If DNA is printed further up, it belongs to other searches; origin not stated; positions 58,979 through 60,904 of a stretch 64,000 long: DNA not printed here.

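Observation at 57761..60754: Island cargo operon: GT-B glycosyltransferase plus ATP-grasp::YjjX-NTPase fusion, candidate undescribed system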

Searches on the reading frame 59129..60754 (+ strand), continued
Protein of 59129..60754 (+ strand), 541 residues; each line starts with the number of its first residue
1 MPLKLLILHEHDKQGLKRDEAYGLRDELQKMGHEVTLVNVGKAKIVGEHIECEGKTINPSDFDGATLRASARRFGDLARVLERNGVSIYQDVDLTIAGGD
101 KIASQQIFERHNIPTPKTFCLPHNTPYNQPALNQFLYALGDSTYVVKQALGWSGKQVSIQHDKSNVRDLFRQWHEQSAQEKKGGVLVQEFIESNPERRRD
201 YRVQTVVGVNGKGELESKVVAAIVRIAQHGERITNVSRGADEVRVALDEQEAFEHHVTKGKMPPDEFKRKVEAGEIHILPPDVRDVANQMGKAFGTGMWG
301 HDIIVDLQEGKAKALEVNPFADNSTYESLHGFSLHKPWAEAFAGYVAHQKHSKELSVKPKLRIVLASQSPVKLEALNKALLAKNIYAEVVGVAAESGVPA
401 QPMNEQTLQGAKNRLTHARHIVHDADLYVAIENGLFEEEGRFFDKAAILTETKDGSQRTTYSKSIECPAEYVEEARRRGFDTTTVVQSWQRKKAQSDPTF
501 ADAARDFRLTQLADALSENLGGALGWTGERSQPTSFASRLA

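Call 30: search_solved_structures(query=window:59129-60754:+, max_evalue=0.01, show_alignments=3)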
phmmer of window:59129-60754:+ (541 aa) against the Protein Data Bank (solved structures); distinct sequences matched with E-value up to 0.01: 4.
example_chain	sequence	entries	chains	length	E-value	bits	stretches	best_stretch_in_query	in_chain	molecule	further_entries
1u5w_A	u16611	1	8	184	7.8e-10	41.2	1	362-476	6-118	Hypothetical UPF0244 protein yjjX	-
1u14_A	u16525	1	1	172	2.2e-08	36.4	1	363-448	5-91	Hypothetical UPF0244 protein yjjX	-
1zno_A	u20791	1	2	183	1e-07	34.2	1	361-460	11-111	Hypothetical UPF0244 protein VC0702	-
1zwy_A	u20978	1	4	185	1e-07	34.2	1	361-460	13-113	Hypothetical UPF0244 protein VC0702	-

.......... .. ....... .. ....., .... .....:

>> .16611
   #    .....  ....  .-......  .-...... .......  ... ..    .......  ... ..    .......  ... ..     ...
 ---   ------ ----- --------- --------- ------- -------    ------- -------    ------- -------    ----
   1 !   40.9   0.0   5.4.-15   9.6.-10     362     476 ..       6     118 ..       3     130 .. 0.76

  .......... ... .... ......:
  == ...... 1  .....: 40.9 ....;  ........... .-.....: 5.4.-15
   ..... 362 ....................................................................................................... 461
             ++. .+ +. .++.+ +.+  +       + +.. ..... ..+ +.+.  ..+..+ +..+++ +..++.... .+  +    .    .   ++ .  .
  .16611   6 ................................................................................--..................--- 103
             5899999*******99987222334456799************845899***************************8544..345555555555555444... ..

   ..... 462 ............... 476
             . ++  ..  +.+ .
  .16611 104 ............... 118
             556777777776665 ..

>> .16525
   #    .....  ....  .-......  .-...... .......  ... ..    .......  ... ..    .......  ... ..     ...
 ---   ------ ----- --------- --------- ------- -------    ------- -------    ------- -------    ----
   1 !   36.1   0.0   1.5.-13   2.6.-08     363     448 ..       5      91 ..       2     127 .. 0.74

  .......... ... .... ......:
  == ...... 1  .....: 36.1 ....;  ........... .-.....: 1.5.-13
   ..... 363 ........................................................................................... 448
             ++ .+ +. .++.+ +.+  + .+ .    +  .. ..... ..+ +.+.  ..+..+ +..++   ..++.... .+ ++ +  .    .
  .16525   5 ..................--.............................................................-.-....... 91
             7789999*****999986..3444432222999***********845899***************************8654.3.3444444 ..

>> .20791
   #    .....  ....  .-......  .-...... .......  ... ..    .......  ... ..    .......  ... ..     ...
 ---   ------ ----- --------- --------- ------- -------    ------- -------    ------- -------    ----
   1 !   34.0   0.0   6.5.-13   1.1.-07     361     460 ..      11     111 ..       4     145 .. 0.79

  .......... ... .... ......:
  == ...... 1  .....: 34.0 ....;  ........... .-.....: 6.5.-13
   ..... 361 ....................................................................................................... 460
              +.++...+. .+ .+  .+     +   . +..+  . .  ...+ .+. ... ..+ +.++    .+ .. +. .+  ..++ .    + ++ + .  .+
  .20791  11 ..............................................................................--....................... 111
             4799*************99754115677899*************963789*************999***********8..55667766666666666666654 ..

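Call 53: predict_structure(alignment_id=A3)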
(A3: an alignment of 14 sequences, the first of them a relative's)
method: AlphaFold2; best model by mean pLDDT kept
length: 541 residues; sequences in the alignment: 14
mean_pLDDT: 78.2   pTM: 0.66
mean pLDDT of the five models: 78.2, 76.6, 75.4, 74.3, 74.0
residues with pLDDT >= 90: 243; 70-90: 127; 50-70: 91; < 50: 80
segments of 3 or more residues with pLDDT < 50: 358-377, 382-389, 392-402, 415-433, 523-525, 527-534, 536-541
pLDDT, mean of each block of 10 residues (from residue 1): 93 85 96 96 91 94 90 82 93 87 94 96 95 94 85 72 94 94 91 83 96 95 88 64 94 94 97 94 98 95 90 90 80 94 96 70 40 47 49 46 54 48 36 54 57 55 72 82 75 66 57 56 48 43 41
secondary structure, 60 per line:
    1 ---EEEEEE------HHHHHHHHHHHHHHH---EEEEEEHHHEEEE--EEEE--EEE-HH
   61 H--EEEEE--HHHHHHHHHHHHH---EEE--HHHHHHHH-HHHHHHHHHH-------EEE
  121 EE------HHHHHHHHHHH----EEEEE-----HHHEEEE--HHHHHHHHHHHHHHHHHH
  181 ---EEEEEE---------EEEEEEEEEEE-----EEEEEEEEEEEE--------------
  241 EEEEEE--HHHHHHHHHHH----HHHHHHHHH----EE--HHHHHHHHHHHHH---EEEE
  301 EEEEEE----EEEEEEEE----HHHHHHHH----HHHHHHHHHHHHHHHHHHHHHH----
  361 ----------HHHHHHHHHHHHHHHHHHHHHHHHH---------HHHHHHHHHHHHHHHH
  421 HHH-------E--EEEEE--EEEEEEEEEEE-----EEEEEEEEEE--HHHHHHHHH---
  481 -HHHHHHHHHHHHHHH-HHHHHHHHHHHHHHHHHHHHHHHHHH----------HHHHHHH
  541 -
elements in order: E4-9 H16-30 E34-39 E43-46 E49-52 E55-57 E64-68 H71-83 E87-89 H92-99 H101-110 E118-122 H129-139 E144-148 E157-160 H163-180 E184-189 E199-209 E215-226 E241-246 H249-259 H264-272 H281-293 E297-306 E311-318 H323-330 H335-356 H371-395 H405-423 E434-438 E441-451 E457-466 H469-477 H482-496 H498-523 H534-540

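Call 57: fold_search(model_id=the predicted structure, library=pdb)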
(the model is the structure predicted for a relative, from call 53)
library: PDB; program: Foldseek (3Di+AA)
matches with E <= 10: 1252; with E <= 0.001: 415
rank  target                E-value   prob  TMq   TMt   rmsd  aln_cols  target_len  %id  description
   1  4iwx                  1.5e-16  1.00  0.47  0.82   3.6       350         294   18  Rimk structure at 2.85A (released 2013-05-08)
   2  5zk6                  2.0e-16  1.00  0.45  0.80   4.8       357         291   18  Crystal structure of RimK complexed with RpsF (released 2019-03-27)
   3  5zct_A                2.3e-16  1.00  0.43  0.76   6.1       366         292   18  The crystal structure of the poly-alpha-L-glutamate peptides synthetase RimK at 2.05 angstrom resolution. (released 2018-07-25)
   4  5zct_C                2.8e-16  1.00  0.43  0.77   6.0       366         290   18  The crystal structure of the poly-alpha-L-glutamate peptides synthetase RimK at 2.05 angstrom resolution. (released 2018-07-25)
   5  7qys_L                8.6e-15  1.00  0.42  0.74   6.4       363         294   19  Crystal structure of RimK from Pseudomonas syringae DC3000 (released 2022-10-05)
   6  7qys_D                1.2e-14  1.00  0.47  0.82   3.6       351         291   20  Crystal structure of RimK from Pseudomonas syringae DC3000 (released 2022-10-05)
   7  7qys_E                1.2e-14  1.00  0.43  0.75   6.3       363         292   19  Crystal structure of RimK from Pseudomonas syringae DC3000 (released 2022-10-05)
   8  7qys_A                2.3e-14  1.00  0.46  0.82   3.6       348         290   20  Crystal structure of RimK from Pseudomonas syringae DC3000 (released 2022-10-05)
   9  3vpd_A                2.9e-14  1.00  0.43  0.78   4.3       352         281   19  LysX from Thermus thermophilus complexed with AMP-PNP (released 2013-02-27)
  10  8evx_B                3.1e-14  1.00  0.36  0.58   8.0       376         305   17  DdlA from Pseudomonas aeruginosa PAO1 in complex with ADP and phosphorylated D-cycloserine (released 2023-08-30)
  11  7qys_F                3.3e-14  1.00  0.45  0.81   3.6       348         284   19  Crystal structure of RimK from Pseudomonas syringae DC3000 (released 2022-10-05)
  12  7qys_J                3.6e-14  1.00  0.44  0.78   4.4       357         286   19  Crystal structure of RimK from Pseudomonas syringae DC3000 (released 2022-10-05)
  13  7qyr_G                3.6e-14  1.00  0.44  0.77   4.7       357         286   20  Crystal structure of RimK from Pseudomonas aeruginosa PAO1 (released 2022-10-05)
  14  5k2m_A                6.0e-14  1.00  0.44  0.81   3.6       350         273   18  Bifunctional LysX/ArgX from Thermococcus kodakarensis with LysW-gamma-AAA (released 2016-09-07)
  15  5k2m_H                6.3e-14  1.00  0.43  0.80   4.1       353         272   17  Bifunctional LysX/ArgX from Thermococcus kodakarensis with LysW-gamma-AAA (released 2016-09-07)
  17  7qys_C                7.1e-14  1.00  0.45  0.81   3.6       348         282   19  Crystal structure of RimK from Pseudomonas syringae DC3000 (released 2022-10-05)
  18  7qys_K                7.9e-14  1.00  0.45  0.82   3.6       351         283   19  Crystal structure of RimK from Pseudomonas syringae DC3000 (released 2022-10-05)
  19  5k2m_D                7.9e-14  1.00  0.43  0.81   3.9       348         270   18  Bifunctional LysX/ArgX from Thermococcus kodakarensis with LysW-gamma-AAA (released 2016-09-07)
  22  7qys_H                9.9e-14  1.00  0.41  0.74   6.4       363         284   18  Crystal structure of RimK from Pseudomonas syringae DC3000 (released 2022-10-05)
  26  7qys_B                1.6e-13  1.00  0.45  0.82   3.6       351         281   18  Crystal structure of RimK from Pseudomonas syringae DC3000 (released 2022-10-05)
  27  3vpd_B                1.7e-13  1.00  0.42  0.80   3.7       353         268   18  LysX from Thermus thermophilus complexed with AMP-PNP (released 2013-02-27)
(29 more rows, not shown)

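Call 69: search_protein_families(library=pfam, proteins=[L005:4441-5058:+, L005:1394-2755:+, L003:342-1949:-], max_evalue=0.05)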
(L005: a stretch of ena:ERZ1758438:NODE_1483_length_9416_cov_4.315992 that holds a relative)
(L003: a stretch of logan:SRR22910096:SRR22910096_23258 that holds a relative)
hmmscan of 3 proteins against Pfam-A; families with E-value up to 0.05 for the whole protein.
L005:4441-5058:+ (205 aa): 1 family
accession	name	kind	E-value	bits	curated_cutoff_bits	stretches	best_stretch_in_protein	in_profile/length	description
PF13579.12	Glyco_trans_4_4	-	0.018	15.8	29.7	1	25-121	6-81/158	Glycosyl transferase 4-like domain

L005:1394-2755:+ (453 aa): 2 families
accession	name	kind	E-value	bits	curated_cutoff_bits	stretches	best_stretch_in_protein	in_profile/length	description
PF20172.3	DUF6538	-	0.00012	22.1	27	1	2-66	4-59/60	Domain of unknown function (DUF6538)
PF14659.12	Phage_int_SAM_3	-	0.00063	20.4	22.6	1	216-251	21-57/58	Phage integrase, N-terminal SAM-like domain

L003:342-1949:- (535 aa): 0 families

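Call 97: search_protein_families(library=ncbifam, proteins=[L003:12447-13745:+], max_evalue=0.001)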
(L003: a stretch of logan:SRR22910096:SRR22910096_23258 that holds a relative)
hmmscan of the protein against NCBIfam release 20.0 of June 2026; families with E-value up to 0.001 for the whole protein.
L003:12447-13745:+ (432 aa): 2 families
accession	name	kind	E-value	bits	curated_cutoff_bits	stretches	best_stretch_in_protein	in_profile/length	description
TIGR00661.1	MJ1255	subfamily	7e-08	32.1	195.9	1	287-362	232-304/321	MJ1255/VC2487 family glycosyltransferase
TIGR01133.1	murG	equivalog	8.8e-05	21.7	250.25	1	294-360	248-312/353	undecaprenyldiphospho-muramoylpentapeptide beta-N-acetylglucosaminyltransferase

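Call 100: fold_search(model_id=the predicted structure, library=viral)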
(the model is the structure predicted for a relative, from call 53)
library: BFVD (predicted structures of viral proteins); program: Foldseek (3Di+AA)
matches with E <= 10: 1129; with E <= 0.001: 30
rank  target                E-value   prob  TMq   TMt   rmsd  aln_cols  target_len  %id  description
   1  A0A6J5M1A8            1.5e-10  1.00  0.35  0.56   8.2       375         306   15  RimK Glutathione synthase/Ribosomal protein S6 modification enzyme (Glutaminyl transferase) [uncultured Caudovirales phage]
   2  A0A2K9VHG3            1.8e-10  1.00  0.34  0.61   7.3       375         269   14  ATP-grasp domain-containing protein [Pseudomonas phage Bjorn]
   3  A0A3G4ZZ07            1.1e-09  1.00  0.34  0.26   8.2       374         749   12  Tubulin-tyrosine ligase family protein [Gaeavirus sp.]
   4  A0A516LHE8            1.4e-09  1.00  0.35  0.63   7.7       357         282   13  (no name in the UniProt tables at hand)
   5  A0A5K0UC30            2.5e-09  1.00  0.28  0.24  25.4       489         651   11  Uncharacterized protein [Yasminevirus sp. GU-2018]
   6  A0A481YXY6            4.8e-09  1.00  0.37  0.44  12.4       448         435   12  D-ala D-ala ligase [Marseillevirus LCMAC202]
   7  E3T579                1.2e-08  1.00  0.29  0.50   9.8       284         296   18  Putative tubulin-tyrosine ligase family protein [Cafeteria roenbergensis virus (strain BV-PW1)]
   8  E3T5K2                1.7e-08  1.00  0.28  0.47  11.8       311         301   14  Uncharacterized protein [Cafeteria roenbergensis virus (strain BV-PW1)]
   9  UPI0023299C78         2.0e-08  1.00  0.34  0.46   6.8       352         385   15  (no name look-up for this kind of identifier)
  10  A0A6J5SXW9            2.3e-08  1.00  0.34  0.59   6.1       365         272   14  CarB Carbamoylphosphate synthase large subunit (Split gene in MJ) [uncultured Caudovirales phage]
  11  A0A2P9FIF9            2.4e-08  1.00  0.33  0.45  18.4       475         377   13  (no name in the UniProt tables at hand)
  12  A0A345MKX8            2.5e-08  1.00  0.30  0.63   7.4       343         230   11  (no name in the UniProt tables at hand)
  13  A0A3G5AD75            4.2e-08  1.00  0.29  0.23   6.1       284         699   14  Glutathione synthase [Satyrvirus sp.]
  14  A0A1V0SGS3            4.7e-08  1.00  0.35  0.23  12.8       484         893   10  Tubulin-tyrosine ligase family protein [Hokovirus HKV1]
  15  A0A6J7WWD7            6.5e-08  1.00  0.31  0.63   6.2       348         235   14  ATP-grasp fold, RimK-type [uncultured Caudovirales phage]
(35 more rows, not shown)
